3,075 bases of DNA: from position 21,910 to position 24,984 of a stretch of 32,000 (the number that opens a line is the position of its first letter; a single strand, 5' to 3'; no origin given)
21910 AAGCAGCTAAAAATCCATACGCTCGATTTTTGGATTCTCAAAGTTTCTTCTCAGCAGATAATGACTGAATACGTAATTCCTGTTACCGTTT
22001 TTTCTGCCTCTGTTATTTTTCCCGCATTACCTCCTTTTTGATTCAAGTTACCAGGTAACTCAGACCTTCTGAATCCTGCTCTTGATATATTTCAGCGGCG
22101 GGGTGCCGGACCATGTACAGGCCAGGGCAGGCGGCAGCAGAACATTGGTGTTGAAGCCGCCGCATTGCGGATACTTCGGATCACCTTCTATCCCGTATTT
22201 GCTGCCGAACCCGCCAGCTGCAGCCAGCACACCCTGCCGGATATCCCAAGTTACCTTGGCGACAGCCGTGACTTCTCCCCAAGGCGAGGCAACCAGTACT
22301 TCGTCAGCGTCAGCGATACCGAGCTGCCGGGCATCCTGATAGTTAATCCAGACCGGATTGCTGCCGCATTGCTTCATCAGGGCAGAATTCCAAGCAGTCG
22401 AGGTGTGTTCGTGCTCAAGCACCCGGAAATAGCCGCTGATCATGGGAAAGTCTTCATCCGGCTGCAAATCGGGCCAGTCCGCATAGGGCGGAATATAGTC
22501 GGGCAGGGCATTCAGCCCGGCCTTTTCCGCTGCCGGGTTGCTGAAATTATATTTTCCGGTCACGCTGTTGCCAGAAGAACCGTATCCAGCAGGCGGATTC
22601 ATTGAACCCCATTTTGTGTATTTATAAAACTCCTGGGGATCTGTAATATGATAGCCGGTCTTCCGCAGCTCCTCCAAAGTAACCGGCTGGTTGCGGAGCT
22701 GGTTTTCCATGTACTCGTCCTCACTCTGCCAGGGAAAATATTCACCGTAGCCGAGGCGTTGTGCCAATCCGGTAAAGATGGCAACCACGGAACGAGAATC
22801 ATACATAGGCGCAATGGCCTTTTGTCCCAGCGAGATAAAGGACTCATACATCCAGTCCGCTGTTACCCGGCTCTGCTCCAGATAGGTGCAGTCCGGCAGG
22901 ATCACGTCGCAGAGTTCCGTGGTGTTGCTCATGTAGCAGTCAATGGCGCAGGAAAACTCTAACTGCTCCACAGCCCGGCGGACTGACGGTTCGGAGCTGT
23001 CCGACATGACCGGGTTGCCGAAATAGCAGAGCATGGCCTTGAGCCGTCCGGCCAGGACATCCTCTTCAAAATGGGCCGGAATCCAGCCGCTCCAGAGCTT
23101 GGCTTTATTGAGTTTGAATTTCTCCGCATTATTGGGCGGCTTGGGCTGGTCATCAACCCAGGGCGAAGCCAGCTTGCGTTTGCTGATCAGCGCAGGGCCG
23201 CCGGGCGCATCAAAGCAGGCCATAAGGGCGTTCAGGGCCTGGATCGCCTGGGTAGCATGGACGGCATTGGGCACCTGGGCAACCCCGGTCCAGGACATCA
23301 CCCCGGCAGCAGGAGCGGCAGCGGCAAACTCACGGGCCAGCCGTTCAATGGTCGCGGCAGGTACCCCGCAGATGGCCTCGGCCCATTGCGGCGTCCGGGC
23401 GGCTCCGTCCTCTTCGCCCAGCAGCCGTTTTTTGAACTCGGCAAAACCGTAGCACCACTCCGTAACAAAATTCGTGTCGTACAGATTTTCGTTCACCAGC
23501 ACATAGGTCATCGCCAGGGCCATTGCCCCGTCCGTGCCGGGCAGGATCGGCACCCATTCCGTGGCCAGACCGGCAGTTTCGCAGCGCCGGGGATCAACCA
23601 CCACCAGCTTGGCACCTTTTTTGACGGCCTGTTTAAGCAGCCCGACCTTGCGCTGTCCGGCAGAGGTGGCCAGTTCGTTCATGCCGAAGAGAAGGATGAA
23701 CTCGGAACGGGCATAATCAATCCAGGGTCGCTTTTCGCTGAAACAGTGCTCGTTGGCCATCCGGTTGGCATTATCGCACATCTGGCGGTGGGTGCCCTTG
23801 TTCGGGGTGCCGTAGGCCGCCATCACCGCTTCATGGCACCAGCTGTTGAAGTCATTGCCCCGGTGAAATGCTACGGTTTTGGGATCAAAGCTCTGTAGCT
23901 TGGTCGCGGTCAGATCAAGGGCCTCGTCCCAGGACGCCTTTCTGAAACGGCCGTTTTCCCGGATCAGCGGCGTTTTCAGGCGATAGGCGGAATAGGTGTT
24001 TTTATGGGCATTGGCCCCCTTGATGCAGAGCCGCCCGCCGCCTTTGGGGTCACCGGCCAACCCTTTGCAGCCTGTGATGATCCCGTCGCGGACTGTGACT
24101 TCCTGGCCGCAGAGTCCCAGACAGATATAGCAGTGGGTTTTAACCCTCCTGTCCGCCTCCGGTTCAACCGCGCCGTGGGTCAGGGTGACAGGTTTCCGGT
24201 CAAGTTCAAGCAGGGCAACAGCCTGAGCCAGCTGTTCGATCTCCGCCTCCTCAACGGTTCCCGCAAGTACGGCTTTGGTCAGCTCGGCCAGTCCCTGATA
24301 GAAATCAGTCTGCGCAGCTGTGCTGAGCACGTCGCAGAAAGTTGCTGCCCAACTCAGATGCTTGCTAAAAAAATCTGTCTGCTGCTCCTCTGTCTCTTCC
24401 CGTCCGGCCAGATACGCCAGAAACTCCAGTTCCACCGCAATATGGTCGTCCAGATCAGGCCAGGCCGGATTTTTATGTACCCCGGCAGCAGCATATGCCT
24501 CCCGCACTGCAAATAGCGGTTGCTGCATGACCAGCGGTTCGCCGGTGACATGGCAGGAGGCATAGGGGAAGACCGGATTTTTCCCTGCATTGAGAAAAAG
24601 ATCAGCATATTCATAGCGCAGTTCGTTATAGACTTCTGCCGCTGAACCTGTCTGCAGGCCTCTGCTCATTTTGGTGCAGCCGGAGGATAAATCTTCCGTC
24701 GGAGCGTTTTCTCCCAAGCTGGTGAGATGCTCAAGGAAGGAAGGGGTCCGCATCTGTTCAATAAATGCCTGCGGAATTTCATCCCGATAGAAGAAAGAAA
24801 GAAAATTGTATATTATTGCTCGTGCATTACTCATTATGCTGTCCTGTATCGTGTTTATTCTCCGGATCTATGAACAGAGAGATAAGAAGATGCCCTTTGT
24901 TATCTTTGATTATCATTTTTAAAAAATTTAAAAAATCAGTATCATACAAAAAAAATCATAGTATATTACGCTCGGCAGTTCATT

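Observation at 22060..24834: TorD/DmsD-like maturation chaperone covalently fused to the N-terminus of a signal-less molybdopterin oxidoreductase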

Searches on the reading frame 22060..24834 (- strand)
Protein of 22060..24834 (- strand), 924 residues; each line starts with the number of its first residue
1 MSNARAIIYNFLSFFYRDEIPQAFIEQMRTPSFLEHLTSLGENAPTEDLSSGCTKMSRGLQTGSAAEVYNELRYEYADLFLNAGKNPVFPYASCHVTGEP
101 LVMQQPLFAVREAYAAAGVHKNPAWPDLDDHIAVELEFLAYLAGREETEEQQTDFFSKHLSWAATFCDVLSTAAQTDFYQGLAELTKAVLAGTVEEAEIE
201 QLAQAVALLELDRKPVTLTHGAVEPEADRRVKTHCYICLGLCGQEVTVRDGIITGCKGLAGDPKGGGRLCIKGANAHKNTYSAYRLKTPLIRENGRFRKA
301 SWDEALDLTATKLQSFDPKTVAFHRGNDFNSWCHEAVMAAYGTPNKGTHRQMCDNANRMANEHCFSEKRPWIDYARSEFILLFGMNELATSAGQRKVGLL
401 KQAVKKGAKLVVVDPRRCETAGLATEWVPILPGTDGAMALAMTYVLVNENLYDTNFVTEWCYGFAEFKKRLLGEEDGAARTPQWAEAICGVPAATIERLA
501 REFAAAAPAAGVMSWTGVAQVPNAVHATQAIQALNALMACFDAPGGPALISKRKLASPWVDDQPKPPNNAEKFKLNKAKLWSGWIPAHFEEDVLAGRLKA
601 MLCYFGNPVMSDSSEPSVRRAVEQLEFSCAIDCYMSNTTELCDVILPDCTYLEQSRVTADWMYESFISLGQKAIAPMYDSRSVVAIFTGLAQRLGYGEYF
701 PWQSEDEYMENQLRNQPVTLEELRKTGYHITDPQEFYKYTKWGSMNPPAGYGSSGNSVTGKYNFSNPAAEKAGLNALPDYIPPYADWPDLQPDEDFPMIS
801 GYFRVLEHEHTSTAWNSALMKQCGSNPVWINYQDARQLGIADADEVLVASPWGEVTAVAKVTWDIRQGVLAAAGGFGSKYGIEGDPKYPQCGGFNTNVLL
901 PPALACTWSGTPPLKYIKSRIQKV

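Call 3: search_protein_families(library=pfam, proteins=[window:22060-24834:-], max_evalue=0.01)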
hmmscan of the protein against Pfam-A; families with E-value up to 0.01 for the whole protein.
window:22060-24834:- (924 aa): 4 families
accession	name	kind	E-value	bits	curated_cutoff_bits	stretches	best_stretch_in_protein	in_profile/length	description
PF00384.28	Molybdopterin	-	3.8e-35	122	24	1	285-692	1-352/353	Molybdopterin oxidoreductase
PF02613.20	Nitrate_red_del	-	4.4e-26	92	22.2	1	48-168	3-136/136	Nitrate reductase delta subunit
PF01568.27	Molydop_binding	-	2.4e-17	63.4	26.8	1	803-916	6-108/110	Molydopterin dinucleotide binding domain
PF04879.21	Molybdop_Fe4S4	-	8.2e-08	32.5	22.7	1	230-282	3-55/55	Molybdopterin oxidoreductase Fe4S4 domain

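Call 4: search_protein_families(library=ncbifam, proteins=[window:22060-24834:-], max_evalue=0.01)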
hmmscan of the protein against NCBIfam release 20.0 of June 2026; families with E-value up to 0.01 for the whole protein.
window:22060-24834:- (924 aa): 31 families (the best 25 are shown)
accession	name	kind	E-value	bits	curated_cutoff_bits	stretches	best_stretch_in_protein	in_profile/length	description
NF012032.0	PRK15488.1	equivalog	1.3e-88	297.8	694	2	227-546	40-360/759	thiosulfate reductase PhsA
TIGR02166.1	dmsA_ynfE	subfamily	4.4e-69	233.4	777.7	1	227-875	41-751/794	DMSO/selenate family reductase complex A subunit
TIGR01591.1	Fdh-alpha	equivalog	2.1e-67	227.7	666.25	2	234-545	2-315/672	formate dehydrogenase subunit alpha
NF011566.1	PRK14990.1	exception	6e-52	176.7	1600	2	373-875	228-771/814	dimethylsulfoxide reductase subunit A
NF047855.1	AssmNtatRedNasC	equivalog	5.8e-50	170.3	1100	3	591-870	403-670/708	assimilatory nitrate reductase catalytic subunit NasC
TIGR00509.1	bisC_fam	subfamily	1.1e-48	166.2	1017.55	3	382-506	173-304/772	molybdopterin guanine dinucleotide-containing S/N-oxide reductase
NF041884.1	selenate_YnfF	exception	3e-47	161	1650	1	217-882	32-760/798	selenate/tellurate reductase subunit YnfF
NF041885.1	selenate_YnfE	exception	4.3e-45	153.8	1675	2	222-543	40-400/805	selenate/tellurate reductase subunit YnfE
TIGR03479.1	DMSO_red_II_alp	subfamily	3.2e-39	134.7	984.75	2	231-459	59-305/913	molybdopterin-dependent oxidoreductase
NF041714.1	arsenate_red_ArrA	equivalog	2.9e-38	131.6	1600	2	226-709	46-583/848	arsenate respiratory reductase molybdopterin-containing subunit ArrA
NF011682.0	PRK15102.1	equivalog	4.1e-37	127.7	909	3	400-507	249-358/829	trimethylamine-N-oxide reductase TorA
NF041783.2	mnquin_red_QrcB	equivalog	5.6e-37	127.3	440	1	228-695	50-504/695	menaquinone reductase molybdopterin-binding-like subunit QrcB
TIGR02164.1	torA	equivalog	2e-36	125.5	1465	2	400-515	245-361/824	trimethylamine-N-oxide reductase TorA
NF041323.1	Nitr_red_NasA_Halo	equivalog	2.1e-23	82.7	1000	2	240-531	8-295/673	assimilatory nitrate reductase NasA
NF003442.0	PRK04976.1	equivalog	1.6e-22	80.5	132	1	2-193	9-204/211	molecular chaperone TorD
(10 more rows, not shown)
